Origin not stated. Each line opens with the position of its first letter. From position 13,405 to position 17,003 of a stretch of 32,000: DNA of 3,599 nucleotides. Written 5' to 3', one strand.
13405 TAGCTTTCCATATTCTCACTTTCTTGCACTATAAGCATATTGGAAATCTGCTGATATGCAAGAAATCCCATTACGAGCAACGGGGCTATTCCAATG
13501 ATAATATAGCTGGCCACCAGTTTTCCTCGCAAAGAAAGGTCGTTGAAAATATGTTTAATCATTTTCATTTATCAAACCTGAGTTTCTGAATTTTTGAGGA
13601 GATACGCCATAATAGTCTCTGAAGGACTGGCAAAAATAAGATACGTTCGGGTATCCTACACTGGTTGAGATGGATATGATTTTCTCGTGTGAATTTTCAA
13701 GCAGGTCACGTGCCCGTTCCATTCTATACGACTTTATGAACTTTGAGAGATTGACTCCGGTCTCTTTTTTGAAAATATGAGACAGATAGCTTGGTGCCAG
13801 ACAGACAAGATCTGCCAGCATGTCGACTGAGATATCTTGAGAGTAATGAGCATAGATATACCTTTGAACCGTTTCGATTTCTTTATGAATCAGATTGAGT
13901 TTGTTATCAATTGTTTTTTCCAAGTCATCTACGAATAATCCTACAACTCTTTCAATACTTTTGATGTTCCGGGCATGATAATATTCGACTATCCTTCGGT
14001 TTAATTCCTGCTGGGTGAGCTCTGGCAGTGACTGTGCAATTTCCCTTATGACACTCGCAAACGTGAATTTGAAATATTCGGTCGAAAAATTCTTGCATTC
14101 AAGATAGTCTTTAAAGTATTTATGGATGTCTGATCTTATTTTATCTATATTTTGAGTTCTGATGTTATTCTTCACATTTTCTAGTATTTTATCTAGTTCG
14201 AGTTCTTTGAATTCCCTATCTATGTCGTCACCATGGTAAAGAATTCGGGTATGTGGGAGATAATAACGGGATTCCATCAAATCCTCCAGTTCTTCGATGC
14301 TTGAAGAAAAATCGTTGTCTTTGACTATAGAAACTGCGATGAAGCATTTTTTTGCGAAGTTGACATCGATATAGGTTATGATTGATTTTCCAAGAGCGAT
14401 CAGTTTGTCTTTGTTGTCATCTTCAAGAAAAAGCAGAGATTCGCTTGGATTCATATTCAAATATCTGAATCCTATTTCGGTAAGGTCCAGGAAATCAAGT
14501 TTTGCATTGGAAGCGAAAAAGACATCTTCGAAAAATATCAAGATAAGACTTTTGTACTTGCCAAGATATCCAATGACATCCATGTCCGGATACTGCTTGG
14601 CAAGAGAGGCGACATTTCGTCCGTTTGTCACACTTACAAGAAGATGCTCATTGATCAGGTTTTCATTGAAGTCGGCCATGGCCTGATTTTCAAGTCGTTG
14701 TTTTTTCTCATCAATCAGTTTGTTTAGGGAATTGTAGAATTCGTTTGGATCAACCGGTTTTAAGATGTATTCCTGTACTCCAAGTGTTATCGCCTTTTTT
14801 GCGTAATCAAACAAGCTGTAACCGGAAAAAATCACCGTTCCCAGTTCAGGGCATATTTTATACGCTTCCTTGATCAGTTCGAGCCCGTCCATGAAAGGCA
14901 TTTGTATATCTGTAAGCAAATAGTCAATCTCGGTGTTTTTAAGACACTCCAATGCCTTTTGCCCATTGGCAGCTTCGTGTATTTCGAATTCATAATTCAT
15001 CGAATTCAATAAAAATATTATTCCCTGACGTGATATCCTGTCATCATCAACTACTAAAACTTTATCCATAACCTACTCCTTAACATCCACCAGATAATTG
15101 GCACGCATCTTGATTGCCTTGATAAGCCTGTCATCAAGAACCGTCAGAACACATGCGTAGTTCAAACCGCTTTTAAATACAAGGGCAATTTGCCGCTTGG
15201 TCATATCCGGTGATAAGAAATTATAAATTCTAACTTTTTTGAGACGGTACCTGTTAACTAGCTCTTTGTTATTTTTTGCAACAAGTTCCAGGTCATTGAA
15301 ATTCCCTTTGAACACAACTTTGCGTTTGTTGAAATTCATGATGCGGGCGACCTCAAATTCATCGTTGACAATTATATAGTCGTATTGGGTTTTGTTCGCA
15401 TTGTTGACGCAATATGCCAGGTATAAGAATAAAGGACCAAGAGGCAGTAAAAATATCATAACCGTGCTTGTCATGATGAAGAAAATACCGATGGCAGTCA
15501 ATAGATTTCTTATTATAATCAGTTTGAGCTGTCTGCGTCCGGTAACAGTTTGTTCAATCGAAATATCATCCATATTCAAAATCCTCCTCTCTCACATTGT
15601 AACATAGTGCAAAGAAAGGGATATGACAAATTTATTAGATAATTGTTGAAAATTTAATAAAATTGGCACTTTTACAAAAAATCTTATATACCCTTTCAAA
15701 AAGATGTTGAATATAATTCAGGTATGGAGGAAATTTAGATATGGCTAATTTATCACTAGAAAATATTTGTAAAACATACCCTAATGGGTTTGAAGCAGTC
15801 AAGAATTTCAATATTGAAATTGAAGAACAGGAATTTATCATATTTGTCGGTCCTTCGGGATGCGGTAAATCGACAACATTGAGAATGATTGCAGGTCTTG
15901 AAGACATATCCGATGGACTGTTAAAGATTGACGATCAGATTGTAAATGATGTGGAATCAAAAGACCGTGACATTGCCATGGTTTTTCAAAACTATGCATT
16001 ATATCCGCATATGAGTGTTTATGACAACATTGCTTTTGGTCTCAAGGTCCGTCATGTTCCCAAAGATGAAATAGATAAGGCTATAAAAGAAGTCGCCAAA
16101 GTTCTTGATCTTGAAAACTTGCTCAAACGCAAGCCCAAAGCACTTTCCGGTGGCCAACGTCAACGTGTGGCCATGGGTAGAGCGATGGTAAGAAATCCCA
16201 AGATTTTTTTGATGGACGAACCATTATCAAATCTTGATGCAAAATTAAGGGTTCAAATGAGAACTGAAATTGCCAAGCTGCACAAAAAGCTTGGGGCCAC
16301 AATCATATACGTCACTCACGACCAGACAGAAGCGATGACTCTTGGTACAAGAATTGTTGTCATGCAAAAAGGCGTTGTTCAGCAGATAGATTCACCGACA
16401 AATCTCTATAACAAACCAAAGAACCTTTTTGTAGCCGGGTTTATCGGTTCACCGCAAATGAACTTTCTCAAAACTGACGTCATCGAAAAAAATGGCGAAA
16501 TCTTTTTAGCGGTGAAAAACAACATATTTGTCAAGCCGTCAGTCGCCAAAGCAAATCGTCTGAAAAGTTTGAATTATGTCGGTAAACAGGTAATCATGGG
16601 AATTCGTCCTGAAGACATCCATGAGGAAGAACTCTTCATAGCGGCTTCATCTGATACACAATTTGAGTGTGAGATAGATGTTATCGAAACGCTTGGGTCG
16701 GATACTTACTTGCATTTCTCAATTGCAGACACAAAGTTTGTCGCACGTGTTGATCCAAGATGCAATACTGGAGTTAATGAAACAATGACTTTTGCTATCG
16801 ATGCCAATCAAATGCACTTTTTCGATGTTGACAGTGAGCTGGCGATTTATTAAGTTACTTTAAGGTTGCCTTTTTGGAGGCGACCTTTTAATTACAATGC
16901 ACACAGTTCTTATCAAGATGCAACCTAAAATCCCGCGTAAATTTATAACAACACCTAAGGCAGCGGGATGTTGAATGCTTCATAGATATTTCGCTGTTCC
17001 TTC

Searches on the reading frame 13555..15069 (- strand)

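Call 25: search_protein_families(library=pfam, proteins=[window:13555-15069:-], max_evalue=0.001)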
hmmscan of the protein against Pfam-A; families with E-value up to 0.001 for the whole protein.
window:13555-15069:- (504 aa): 3 families
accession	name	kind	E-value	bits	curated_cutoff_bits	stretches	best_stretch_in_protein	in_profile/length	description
PF00072.30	Response_reg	-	9.7e-23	80.9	30.2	1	4-114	1-109/111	Response regulator receiver domain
PF12833.13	HTH_18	-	2.7e-19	69.7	33.6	1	418-496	1-79/80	Helix-turn-helix domain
PF00165.29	HTH_AraC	-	2e-14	53.7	26.6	2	462-496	9-42/42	Bacterial regulatory helix-turn-helix proteins, AraC family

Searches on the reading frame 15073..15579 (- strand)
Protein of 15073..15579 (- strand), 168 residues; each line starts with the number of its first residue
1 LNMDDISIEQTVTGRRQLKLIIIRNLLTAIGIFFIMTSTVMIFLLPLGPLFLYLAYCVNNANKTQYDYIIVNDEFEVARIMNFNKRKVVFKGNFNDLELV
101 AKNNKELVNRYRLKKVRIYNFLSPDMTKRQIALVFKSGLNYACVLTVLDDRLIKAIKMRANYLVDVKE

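Call 25: search_protein_families(library=pfam, proteins=[window:15073-15579:-], max_evalue=0.001)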
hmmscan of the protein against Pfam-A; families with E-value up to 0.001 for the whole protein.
window:15073-15579:- (168 aa): 1 family
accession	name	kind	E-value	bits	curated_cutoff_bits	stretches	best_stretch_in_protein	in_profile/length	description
PF19601.4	DUF6106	-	0.00093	19.6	25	0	58-158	61-165/173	Family of unknown function (DUF6106)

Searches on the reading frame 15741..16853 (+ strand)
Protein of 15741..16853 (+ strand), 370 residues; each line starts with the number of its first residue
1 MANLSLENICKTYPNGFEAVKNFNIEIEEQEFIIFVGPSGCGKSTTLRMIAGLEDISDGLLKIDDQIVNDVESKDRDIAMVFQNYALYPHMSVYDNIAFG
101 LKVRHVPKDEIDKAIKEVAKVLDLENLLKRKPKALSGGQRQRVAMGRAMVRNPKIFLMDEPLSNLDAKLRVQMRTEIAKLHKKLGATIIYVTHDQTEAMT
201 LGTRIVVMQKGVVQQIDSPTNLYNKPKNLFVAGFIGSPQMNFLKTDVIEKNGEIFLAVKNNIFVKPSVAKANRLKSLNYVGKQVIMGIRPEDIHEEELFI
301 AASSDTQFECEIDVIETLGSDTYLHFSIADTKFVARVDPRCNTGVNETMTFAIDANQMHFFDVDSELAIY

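Call 25: search_protein_families(library=pfam, proteins=[window:15741-16853:+], max_evalue=0.001)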
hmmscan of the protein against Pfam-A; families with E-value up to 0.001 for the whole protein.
window:15741-16853:+ (370 aa): 8 families
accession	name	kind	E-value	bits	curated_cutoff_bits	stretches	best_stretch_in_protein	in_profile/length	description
PF00005.33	ABC_tran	-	4.6e-32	111.9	25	1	20-162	1-136/137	ABC transporter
PF17912.7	OB_MalK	-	2.7e-13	51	27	1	236-293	1-53/53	MalK OB fold domain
PF03459.23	TOBE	-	3.6e-07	30.7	22.3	1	303-360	2-64/64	TOBE domain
PF08402.16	TOBE_2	-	1.7e-06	28.5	21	1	287-361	2-76/76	TOBE domain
PF02463.25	SMC_N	-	1.8e-06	28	40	1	21-211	11-217/220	RecF/RecN/SMC N terminal domain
PF13175.12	AAA_15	-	2.5e-05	24.5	32.1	1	16-111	10-92/374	AAA ATPase domain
PF13304.12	AAA_21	-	6.9e-05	23.5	27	0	138-195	241-300/304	AAA domain, putative AbiEii toxin, Type IV TA system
PF13401.12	AAA_22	-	0.00069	20.4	27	0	29-74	4-33/130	AAA domain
